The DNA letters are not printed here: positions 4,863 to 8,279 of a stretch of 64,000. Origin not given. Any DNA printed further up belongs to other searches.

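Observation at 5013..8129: Solitary 1038-aa DUF4062-like / STAND-like / propeller-like protein: candidate single-gene immune sensor with a eukaryote-like N-terminus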

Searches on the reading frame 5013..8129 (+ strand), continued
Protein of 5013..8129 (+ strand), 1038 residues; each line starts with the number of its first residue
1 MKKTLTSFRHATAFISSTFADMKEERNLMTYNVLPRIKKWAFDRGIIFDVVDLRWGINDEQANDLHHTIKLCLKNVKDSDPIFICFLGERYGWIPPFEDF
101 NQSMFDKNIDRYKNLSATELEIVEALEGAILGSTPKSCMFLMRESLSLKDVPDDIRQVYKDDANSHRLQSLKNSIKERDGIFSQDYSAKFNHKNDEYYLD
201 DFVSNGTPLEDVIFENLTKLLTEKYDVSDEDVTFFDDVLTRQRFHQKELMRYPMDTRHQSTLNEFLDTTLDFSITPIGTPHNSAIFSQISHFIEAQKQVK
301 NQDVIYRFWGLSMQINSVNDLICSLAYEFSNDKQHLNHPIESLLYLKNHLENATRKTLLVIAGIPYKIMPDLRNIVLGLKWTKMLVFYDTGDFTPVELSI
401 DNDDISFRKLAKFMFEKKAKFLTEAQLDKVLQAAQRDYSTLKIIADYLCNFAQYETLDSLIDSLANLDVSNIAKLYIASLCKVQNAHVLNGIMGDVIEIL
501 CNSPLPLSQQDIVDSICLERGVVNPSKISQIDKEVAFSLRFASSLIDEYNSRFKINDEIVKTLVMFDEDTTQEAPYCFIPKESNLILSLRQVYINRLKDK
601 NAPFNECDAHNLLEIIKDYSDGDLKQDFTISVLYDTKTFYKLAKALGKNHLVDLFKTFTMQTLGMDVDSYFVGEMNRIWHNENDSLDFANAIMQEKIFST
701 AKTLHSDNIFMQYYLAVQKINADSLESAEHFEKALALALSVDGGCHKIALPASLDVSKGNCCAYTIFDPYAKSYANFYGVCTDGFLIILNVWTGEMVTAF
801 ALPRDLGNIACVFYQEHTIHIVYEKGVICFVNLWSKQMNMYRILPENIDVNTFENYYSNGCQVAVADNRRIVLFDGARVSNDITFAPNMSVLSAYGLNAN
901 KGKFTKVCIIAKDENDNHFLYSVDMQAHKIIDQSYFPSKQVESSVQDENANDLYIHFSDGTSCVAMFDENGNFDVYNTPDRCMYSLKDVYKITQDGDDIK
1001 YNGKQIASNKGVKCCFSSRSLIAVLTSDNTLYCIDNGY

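Call 25: find_related_loci(query=A1, collection=genome_contigs, flank=10000)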
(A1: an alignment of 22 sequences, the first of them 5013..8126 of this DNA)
Query A1 (1038 aa) in genome_contigs; peptide patterns used: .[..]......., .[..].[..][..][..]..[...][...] (x = any residue, [..] = any of these).
599 stretches matched a pattern (row limit reached: there are more); 545 encode a relative of the query (tblastn E <= 1e-3); the best 80 are kept; 80 distinct loci.
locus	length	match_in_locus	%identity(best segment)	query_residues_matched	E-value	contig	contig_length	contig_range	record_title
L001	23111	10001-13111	50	7-1035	0e+0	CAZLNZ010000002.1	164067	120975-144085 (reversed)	MAG TPA_asm: uncultured Christensenellaceae bacterium isolate SRP225648_co1_198 genome assembly, contig: NODE_49_length_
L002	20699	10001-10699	43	5-229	1e-47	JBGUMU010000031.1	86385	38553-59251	MAG: Bacilli bacterium isolate ruminal_MAG_226 ruminal_MAG_226_contig_0031, whole genome shotgun sequence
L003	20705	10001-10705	31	2-225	9e-28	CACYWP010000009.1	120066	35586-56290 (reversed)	MAG: uncultured Coriobacteriaceae bacterium isolate RUG12341 genome assembly, contig: RUG12341_asm_9, whole genome shotg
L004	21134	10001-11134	28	14-361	1e-26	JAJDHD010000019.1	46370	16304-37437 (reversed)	Christensenellaceae bacterium OttesenSCG-928-K19 AH-928-K19_NODE_19, whole genome shotgun sequence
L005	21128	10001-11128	26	3-329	2e-26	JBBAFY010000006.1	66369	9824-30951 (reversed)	MAG: Tissierellales bacterium isolate SO_2017_LW2_59 scaffold_978_c1_LW138R_2017, whole genome shotgun sequence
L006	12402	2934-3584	34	9-216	4e-26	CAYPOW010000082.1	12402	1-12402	MAG TPA_asm: uncultured Draconibacterium sp. isolate SRP191223_co1_1 genome assembly, contig: NODE_5676_length_12402_cov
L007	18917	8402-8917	36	12-180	3e-26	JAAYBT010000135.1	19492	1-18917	MAG: Clostridiaceae bacterium isolate AS06rmzACSIP_356 206187_AS06, whole genome shotgun sequence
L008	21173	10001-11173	25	8-364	6e-26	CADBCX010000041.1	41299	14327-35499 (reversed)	MAG: uncultured Clostridiales bacterium isolate RUG13860 genome assembly, contig: RUG13860_asm_41, whole genome shotgun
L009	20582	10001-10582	33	14-192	3e-26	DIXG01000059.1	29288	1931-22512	MAG TPA_asm: Anaerolineaceae bacterium UBA6086 UBA6086_contig_3945, whole genome shotgun sequence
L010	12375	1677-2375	31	12-243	1e-25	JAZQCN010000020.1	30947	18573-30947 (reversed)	MAG: Clostridia bacterium isolate T1900044638_TS20190104.MAGScoT_cleanbin_000005 SGB_1205_k141_2024695, whole genome sho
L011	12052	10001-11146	26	6-364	3e-25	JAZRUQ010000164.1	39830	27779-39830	MAG: Erysipelotrichaceae bacterium isolate T1900045336_YK20190025.MAGScoT_cleanbin_000052 SGB_6608_k141_1463958, whole g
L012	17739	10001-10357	41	9-126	3e-25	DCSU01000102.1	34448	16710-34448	MAG TPA_asm: Bacteroidales bacterium UBA1458 UBA1458_contig_11745, whole genome shotgun sequence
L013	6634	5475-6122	29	9-225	1e-24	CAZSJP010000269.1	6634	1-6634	MAG TPA_asm: uncultured bacterium isolate SRP077602_co2_316 genome assembly, contig: NODE_17197_length_6634_cov_11.87095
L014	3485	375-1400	26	14-328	1e-24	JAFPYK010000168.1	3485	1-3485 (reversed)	MAG: Lachnospiraceae bacterium isolate RGIG1588 Goat_Abomasum.Co__c1357984, whole genome shotgun sequence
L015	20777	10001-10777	31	5-225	1e-24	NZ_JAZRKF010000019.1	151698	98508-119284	MAG: Methanobrevibacter sp. isolate T1900045450_YK20190141.MAGScoT_cleanbin_000011 SGB_7172_k141_1353154, whole genome s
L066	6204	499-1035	33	1-176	7e-22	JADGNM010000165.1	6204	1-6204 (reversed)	MAG: Methanosarcina sp. isolate Chersky.3_35 contig-100_9618, whole genome shotgun sequence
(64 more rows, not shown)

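Call 27: find_encoding_contigs(protein=P0001, flank=10000, max_places=4)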
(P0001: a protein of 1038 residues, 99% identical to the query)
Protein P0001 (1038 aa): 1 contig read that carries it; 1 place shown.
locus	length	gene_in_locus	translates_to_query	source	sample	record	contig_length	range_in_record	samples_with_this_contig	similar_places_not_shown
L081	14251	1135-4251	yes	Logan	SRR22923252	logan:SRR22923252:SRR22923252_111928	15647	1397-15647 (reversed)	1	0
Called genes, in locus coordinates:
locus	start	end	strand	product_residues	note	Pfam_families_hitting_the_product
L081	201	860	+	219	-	PF01741:MscL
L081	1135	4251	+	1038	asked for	PF13271:DUF4062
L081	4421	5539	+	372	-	PF01699:Na_Ca_ex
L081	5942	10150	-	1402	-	PF07581:Glug (faint)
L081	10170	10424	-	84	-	-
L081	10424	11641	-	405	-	PF00005:ABC_tran, PF08352:oligo_HPY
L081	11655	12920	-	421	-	PF00005:ABC_tran, PF13304:AAA_21 (weak), PF08352:oligo_HPY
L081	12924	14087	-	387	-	PF12911:OppC_N, PF00528:BPD_transp_1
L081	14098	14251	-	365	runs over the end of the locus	PF00528:BPD_transp_1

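Call 28: find_encoding_contigs(protein=P0002, flank=8000, max_places=3)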
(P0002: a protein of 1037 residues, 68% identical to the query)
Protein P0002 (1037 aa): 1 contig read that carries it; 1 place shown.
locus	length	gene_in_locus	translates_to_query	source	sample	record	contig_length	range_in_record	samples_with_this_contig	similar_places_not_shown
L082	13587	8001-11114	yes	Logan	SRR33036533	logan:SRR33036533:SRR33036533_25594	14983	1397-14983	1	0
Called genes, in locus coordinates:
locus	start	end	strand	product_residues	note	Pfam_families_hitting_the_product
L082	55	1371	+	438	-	PF01546:Peptidase_M20, PF07687:M20_dimer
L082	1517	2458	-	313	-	PF03576:Peptidase_S58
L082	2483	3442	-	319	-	PF00561:Abhydrolase_1, PF12146:Hydrolase_4, PF12697:Abhydrolase_6 (weak), PF00326:Peptidase_S9 (faint)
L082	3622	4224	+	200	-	PF04263:TPK_catalytic, PF04265:TPK_B1_binding (weak)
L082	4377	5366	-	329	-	-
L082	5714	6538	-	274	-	PF09515:Thia_YuaJ, PF12822:ECF_trnsprt (weak)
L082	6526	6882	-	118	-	-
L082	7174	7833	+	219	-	PF01741:MscL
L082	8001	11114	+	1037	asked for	PF13271:DUF4062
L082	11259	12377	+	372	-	PF01699:Na_Ca_ex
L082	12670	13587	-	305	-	?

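Call 29: find_encoding_contigs(protein=P0006, flank=8000, max_places=3)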
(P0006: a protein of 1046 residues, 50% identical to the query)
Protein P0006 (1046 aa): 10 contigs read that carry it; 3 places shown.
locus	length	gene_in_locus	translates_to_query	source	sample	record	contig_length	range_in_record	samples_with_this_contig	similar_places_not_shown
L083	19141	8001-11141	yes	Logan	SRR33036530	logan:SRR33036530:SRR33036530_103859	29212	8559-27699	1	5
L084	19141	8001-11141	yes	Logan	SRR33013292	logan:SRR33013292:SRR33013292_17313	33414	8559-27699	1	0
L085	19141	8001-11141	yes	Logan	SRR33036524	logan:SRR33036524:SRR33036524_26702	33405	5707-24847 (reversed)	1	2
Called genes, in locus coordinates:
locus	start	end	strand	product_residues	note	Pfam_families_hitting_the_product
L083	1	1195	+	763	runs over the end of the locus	PF00069:Pkinase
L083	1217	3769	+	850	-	PF00069:Pkinase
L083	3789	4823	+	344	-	-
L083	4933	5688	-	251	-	PF00072:Response_reg, PF08769:Spo0A_C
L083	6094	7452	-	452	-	PF13173:AAA_14, PF13635:DUF4143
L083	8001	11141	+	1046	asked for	PF13271:DUF4062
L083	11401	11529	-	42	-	-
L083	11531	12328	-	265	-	-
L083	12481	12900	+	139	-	PF14436:EndoU_bacteria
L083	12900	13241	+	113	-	-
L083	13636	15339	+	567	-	PF00149:Metallophos (weak), PF02872:5_nucleotid_C (faint)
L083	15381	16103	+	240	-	PF01975:SurE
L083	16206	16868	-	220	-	PF24675:NpmA (weak), PF05175:MTS (weak), PF02390:Methyltransf_4, PF13649:Methyltransf_25, PF13847:Methyltransf_31 (weak)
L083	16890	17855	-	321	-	PF08240:ADH_N, PF00107:ADH_zinc_N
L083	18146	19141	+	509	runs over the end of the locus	PF00117:GATase, PF02540:NAD_synthase (weak), PF01507:PAPS_reduct (faint), PF06508:QueC (faint), PF00958:GMP_synt_C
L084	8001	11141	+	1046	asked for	PF13271:DUF4062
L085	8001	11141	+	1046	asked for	PF13271:DUF4062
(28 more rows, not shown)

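Call 30: find_encoding_contigs(protein=P0005, flank=8000, max_places=3)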
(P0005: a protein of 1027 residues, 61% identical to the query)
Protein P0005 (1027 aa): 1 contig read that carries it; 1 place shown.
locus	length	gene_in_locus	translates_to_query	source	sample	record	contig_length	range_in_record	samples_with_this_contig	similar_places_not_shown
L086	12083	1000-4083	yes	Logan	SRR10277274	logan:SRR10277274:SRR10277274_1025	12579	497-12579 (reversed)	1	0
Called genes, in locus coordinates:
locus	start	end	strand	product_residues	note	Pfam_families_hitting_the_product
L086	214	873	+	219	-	PF01741:MscL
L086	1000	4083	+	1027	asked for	PF13271:DUF4062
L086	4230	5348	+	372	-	PF01699:Na_Ca_ex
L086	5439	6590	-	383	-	PF19583:ODP, PF12724:Flavodoxin_5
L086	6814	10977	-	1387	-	PF07581:Glug (faint)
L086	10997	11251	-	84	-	-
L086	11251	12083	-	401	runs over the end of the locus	PF00005:ABC_tran, PF13304:AAA_21 (faint), PF08352:oligo_HPY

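Call 31: predict_structure(alignment_id=A1)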
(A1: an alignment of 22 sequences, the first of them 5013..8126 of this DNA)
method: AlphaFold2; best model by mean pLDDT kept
length: 1038 residues; sequences in the alignment: 22
mean_pLDDT: 86.4   pTM: 0.80
mean pLDDT of the five models: 86.4, 85.8, 85.2, 84.2, 83.1
residues with pLDDT >= 90: 475; 70-90: 491; 50-70: 66; < 50: 6
segments of 3 or more residues with pLDDT < 50: 1-6
pLDDT, mean of each block of 10 residues (from residue 1): 50 72 81 84 79 64 57 65 84 69 71 79 80 81 86 83 87 86 89 81 89 90 79 69 86 90 95 91 88 93 89 79 94 90 95 92 89 91 93 74 89 82 88 89 89 83 91 93 87 95 92 96 91 91 81 87 90 84 92 93 90 90 91 93 91 92 87 83 75 87 85 90 88 90 82 89 88 88 94 90 90 91 94 90 92 87 93 88 92 89 86 93 93 90 89 92 92 91 89 90 87 88 92 84
secondary structure, 60 per line:
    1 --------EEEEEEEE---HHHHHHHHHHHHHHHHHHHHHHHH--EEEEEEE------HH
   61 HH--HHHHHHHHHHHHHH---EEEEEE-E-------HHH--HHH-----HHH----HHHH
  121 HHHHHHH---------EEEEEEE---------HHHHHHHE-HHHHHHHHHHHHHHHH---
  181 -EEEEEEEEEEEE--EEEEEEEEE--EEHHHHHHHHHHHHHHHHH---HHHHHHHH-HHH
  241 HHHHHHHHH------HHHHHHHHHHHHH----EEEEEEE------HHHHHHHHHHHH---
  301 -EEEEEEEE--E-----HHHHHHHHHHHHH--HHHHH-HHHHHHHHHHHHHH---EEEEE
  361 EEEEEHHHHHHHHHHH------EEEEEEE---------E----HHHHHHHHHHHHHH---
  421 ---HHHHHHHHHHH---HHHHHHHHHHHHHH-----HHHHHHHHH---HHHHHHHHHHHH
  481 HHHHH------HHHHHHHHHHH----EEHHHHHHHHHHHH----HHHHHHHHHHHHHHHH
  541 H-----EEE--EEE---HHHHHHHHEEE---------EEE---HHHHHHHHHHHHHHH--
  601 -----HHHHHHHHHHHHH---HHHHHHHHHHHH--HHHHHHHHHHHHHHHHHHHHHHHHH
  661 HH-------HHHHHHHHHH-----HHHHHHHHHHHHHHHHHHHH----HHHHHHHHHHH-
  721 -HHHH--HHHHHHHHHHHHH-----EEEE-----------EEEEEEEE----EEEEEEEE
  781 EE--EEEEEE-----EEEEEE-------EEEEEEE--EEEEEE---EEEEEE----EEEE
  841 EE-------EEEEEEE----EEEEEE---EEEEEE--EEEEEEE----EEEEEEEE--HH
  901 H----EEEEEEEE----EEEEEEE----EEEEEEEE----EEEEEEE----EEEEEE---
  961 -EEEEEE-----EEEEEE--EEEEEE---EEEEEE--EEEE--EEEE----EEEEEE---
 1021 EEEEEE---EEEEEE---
elements in order (helices of 4 or more, strands of 3 or more residues): E9-16 H20-43 E46-52 H59-62 H65-78 E82-87 H117-127 E137-143 H153-159 H162-177 E182-193 E196-204 H209-225 H229-236 H238-249 H256-268 E273-279 H286-297 E302-309 H318-330 H333-337 H339-352 E356-365 H366-376 E383-389 H404-417 H424-434 H438-451 H457-465 H469-485 H492-502 H509-520 H525-541 E547-549 E552-554 H558-565 E566-568 E578-580 H584-598 H606-618 H622-633 H636-662 H670-679 H685-704 H709-719 H722-725 H728-740 E746-749 E761-768 E773-782 E785-790 E796-801 E809-815 E818-823 E827-832 E837-842 E850-856 E861-866 E870-875 E878-884 E889-896 E906-913 E918-924 E929-936 E941-947 E952-957 E962-967 E973-978 E981-986 E990-995 E998-1001 E1004-1007 E1012-1017 E1021-1026 E1030-1035

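Call 34: fold_search(model_id=the predicted structure, library=pdb)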
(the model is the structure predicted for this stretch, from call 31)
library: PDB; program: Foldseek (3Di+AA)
matches with E <= 10: 1945; with E <= 0.001: 1636
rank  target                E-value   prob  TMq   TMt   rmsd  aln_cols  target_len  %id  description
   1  3j2t_A                1.9e-20  1.00  0.28  0.26  22.6       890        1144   12  An improved model of the human apoptosome (released 2013-04-10)
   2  5juy_A                2.1e-19  1.00  0.24  0.22  24.3       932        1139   11  Active human apoptosome with procaspase-9 (released 2016-10-19)
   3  5juy_B                2.7e-19  1.00  0.24  0.21  24.4       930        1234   12  Active human apoptosome with procaspase-9 (released 2016-10-19)
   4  3sfz                  7.1e-19  1.00  0.29  0.28  14.3       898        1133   11  Crystal structure of full-length murine Apaf-1 (released 2011-08-24)
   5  8y6p                  2.5e-15  1.00  0.30  0.26  20.3       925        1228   12  Structure of the auto-inhibited Dark monomer (released 2024-04-10)
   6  8y6q_K                1.6e-13  1.00  0.25  0.25  21.4       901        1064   10  Structure of the Dark/Dronc complex (released 2024-08-07)
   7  9lul_K                3.8e-12  1.00  0.21  0.39  32.0       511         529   10  Local refinement of stacked like DDB1-DDA1-DET1-Ube2e2-COP1 complex (layer 1) (released 2026-01-28)
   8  5mzh_B                5.5e-12  1.00  0.22  0.46  11.3       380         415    9  Crystal structure of ODA16 from Chlamydomonas reinhardtii (released 2017-03-22)
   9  3j9l_A                6.1e-12  1.00  0.31  0.30  20.5       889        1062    7  Structure of Dark apoptosome from Drosophila melanogaster (released 2015-02-25)
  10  8y6q_J                8.4e-12  1.00  0.26  0.25  22.6       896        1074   10  Structure of the Dark/Dronc complex (released 2024-08-07)
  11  9m0y_C                8.9e-12  1.00  0.21  0.38  32.2       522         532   10  Local refinement of stacked like DDB1-DDA1-DET1-Ube2e2-COP1 complex (layer 2) (released 2026-01-28)
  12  6bcu_W                1.5e-11  1.00  0.22  0.22  29.2      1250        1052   11  Cryo-EM structure of the activated RHEB-mTORC1 refined to 3.4 angstrom (released 2017-12-20)
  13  3j9l_Q                1.6e-11  1.00  0.31  0.30  20.6       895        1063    7  Structure of Dark apoptosome from Drosophila melanogaster (released 2015-02-25)
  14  9lul_H                1.9e-11  1.00  0.21  0.46  21.8       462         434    9  Local refinement of stacked like DDB1-DDA1-DET1-Ube2e2-COP1 complex (layer 1) (released 2026-01-28)
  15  8y6q_Q                2.2e-11  1.00  0.27  0.27  21.1       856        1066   10  Structure of the Dark/Dronc complex (released 2024-08-07)
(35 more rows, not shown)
